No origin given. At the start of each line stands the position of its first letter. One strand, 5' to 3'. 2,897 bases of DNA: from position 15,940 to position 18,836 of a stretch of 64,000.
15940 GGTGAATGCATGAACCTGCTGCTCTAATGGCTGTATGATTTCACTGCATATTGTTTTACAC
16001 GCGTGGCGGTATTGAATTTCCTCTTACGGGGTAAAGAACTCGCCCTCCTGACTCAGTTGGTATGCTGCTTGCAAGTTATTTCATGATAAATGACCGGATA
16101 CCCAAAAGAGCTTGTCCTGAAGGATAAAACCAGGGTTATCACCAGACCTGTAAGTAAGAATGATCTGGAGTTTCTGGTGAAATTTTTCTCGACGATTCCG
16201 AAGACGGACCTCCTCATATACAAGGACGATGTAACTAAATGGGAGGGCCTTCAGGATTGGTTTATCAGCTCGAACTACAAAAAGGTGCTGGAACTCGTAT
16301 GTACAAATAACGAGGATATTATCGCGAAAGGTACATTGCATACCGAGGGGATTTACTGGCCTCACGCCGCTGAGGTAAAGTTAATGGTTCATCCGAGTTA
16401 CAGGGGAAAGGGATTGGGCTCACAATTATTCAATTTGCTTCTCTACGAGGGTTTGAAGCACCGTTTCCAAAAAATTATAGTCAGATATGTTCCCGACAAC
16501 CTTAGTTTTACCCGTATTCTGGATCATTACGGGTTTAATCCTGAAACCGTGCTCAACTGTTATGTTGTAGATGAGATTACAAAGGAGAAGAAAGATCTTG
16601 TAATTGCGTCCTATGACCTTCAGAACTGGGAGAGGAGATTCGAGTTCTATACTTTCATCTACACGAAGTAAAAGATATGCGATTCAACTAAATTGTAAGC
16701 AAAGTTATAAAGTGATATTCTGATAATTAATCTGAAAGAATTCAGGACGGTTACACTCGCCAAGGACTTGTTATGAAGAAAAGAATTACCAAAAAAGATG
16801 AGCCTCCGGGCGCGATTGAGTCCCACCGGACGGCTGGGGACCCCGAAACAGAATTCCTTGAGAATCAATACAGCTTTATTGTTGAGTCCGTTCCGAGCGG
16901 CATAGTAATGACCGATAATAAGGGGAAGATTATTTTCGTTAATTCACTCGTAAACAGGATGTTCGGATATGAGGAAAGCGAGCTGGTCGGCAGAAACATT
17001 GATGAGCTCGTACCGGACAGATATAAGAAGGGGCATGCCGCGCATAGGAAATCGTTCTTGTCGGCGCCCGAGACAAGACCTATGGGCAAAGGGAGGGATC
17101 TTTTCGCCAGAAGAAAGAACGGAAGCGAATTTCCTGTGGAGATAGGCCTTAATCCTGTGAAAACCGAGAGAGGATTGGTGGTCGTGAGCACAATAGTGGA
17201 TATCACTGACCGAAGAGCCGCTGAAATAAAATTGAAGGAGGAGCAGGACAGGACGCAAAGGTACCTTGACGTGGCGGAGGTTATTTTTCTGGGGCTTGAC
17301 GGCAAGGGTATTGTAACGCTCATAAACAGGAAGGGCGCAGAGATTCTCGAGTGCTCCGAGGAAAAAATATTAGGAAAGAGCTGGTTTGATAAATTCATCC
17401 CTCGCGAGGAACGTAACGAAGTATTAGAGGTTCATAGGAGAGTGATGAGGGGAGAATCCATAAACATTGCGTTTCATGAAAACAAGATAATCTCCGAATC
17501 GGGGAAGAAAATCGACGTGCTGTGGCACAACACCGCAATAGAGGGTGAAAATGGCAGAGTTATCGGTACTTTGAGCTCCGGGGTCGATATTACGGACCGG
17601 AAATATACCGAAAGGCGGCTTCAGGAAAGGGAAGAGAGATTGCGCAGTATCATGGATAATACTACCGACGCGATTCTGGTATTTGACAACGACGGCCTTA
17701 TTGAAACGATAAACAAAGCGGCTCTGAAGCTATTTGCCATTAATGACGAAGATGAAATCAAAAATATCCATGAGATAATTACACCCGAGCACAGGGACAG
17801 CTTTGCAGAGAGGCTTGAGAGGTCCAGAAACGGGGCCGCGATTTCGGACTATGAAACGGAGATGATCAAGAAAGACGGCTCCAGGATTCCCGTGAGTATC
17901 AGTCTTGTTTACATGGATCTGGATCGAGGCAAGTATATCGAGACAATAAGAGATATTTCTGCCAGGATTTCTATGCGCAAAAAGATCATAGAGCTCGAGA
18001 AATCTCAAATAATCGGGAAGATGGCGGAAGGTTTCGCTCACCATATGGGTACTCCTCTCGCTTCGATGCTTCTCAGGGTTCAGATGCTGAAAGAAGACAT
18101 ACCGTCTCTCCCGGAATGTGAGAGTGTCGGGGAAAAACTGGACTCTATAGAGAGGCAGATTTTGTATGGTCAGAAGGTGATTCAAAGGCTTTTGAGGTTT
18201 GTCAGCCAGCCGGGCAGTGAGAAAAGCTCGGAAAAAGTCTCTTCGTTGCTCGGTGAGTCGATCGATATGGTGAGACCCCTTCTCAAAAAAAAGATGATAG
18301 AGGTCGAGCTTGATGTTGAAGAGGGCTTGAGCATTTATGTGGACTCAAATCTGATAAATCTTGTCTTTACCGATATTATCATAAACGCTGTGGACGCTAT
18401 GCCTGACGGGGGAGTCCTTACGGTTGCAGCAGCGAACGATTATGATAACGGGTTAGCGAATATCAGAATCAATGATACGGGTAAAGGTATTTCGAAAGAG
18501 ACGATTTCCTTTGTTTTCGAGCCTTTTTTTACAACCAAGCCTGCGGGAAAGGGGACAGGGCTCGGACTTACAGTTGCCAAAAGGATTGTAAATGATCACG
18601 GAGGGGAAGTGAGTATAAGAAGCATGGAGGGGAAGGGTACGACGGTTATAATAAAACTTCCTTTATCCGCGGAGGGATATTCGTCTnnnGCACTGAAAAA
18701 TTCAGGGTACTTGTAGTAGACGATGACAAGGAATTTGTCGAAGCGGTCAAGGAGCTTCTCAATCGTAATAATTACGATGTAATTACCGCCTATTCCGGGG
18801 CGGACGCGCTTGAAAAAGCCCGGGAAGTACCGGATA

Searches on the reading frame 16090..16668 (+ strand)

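Call 4: search_protein_families(library=pfam, proteins=[window:16090-16668:+], max_evalue=1)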
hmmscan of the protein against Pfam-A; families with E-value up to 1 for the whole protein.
window:16090-16668:+ (193 aa): 7 families
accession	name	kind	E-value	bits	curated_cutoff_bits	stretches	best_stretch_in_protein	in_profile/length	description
PF00583.31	Acetyltransf_1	-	5.8e-08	33.5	20.7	1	55-138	25-105/116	Acetyltransferase (GNAT) family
PF13302.13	Acetyltransf_3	-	1.8e-07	32.4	25.4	1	15-150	1-138/138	Acetyltransferase (GNAT) domain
PF13508.13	Acetyltransf_7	-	4.1e-07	30.7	27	1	70-120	7-56/84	Acetyltransferase (GNAT) domain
PF13673.13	Acetyltransf_10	-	0.0097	16.3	23.6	1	97-132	56-93/128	Acetyltransferase (GNAT) domain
PF08445.16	FR47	-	0.014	15.8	22.1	1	97-150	26-78/86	FR47-like protein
PF13527.13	Acetyltransf_9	-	0.095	13.1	25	1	82-118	62-98/127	Acetyltransferase (GNAT) domain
PF01875.22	Memo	-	0.11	12.1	27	1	159-185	160-186/269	Memo-like protein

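Call 73: search_protein_families(library=ncbifam, proteins=[window:16090-16668:+], max_evalue=0.01)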
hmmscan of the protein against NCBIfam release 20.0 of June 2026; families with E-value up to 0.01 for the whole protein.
window:16090-16668:+ (193 aa): 6 families
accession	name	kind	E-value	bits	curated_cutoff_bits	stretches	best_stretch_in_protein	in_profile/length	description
NF005921.0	PRK07922.1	equivalog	9.7e-08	31.8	180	1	14-132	5-111/170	amino-acid N-acetyltransferase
NF040503.1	resist_ArsN1a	equivalog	1.8e-07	31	170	1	50-150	33-134/159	arsinothricin resistance N-acetyltransferase ArsN1 family A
NF058543.1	ActPatMycb56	equivalog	1.7e-05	23.8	460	1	9-149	132-274/317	acetyltransferase Pat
NF005840.0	PRK07757.1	equivalog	9.6e-05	22.3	154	1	69-131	45-105/153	N-acetyltransferase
TIGR01575.1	rimI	equivalog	0.0011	19.2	86.4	1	91-158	54-121/132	ribosomal protein S18-alanine N-acetyltransferase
NF000225.3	AAC_6p_Strep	exception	0.0012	18.8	250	1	40-171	21-146/156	aminoglycoside 6'-N-acetyltransferase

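Call 97: search_protein_families(library=padloc, proteins=[window:16090-16668:+], max_evalue=0.01)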
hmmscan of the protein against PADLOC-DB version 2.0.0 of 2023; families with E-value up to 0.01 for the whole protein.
window:16090-16668:+ (193 aa): 0 families

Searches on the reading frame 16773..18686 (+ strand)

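Call 49: search_protein_families(library=pfam, proteins=[window:16773-18686:+], max_evalue=0.1)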
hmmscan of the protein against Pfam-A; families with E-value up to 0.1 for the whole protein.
window:16773-18686:+ (638 aa): 14 families
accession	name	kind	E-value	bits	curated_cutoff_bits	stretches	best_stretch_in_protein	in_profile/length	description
PF13426.13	PAS_9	-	1.2e-38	131.9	27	3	41-146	1-103/103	PAS domain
PF00989.32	PAS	-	5.6e-31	107.3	22.6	3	32-138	2-107/113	PAS fold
PF08448.16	PAS_4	-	1.5e-27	96.4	23.1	3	170-277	6-109/110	PAS fold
PF02518.31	HATPase_c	-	1.3e-23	84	26.4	1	524-632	2-110/111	Histidine kinase-, DNA gyrase B-, and HSP90-like ATPase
PF13188.13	PAS_8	-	3e-21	75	21.8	2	32-83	2-54/65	PAS domain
PF24820.1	Diguanyl_cycl_sensor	-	6.4e-18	65.1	28.1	3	172-249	10-89/109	Diguanylate cyclase-like sensor domain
PF08447.18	PAS_3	-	3.4e-12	46.9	25.6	2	184-265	4-84/89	PAS fold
PF12860.13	PAS_7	-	3.8e-11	43.6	27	1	37-151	1-114/115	PAS fold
PF00512.31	HisKA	-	5.3e-07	30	26.9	1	416-477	4-61/66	His Kinase A (phospho-acceptor) domain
PF13596.12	PAS_10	-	0.00095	20.2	22.1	0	36-96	4-63/106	PAS domain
PF21370.4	PAS_GdpP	-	0.0017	19.1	27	1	39-82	11-52/90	Cyclic-di-AMP phosphodiesterase GdpP-like, PAS domain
PF14501.12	HATPase_c_5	-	0.0091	16.3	22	1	537-621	18-94/102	GHKL domain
PF13581.12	HATPase_c_2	-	0.02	15.3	27.4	1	535-627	39-125/127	Histidine kinase-like ATPase domain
PF14598.12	PAS_11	-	0.063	13.7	25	0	47-80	8-41/109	PAS domain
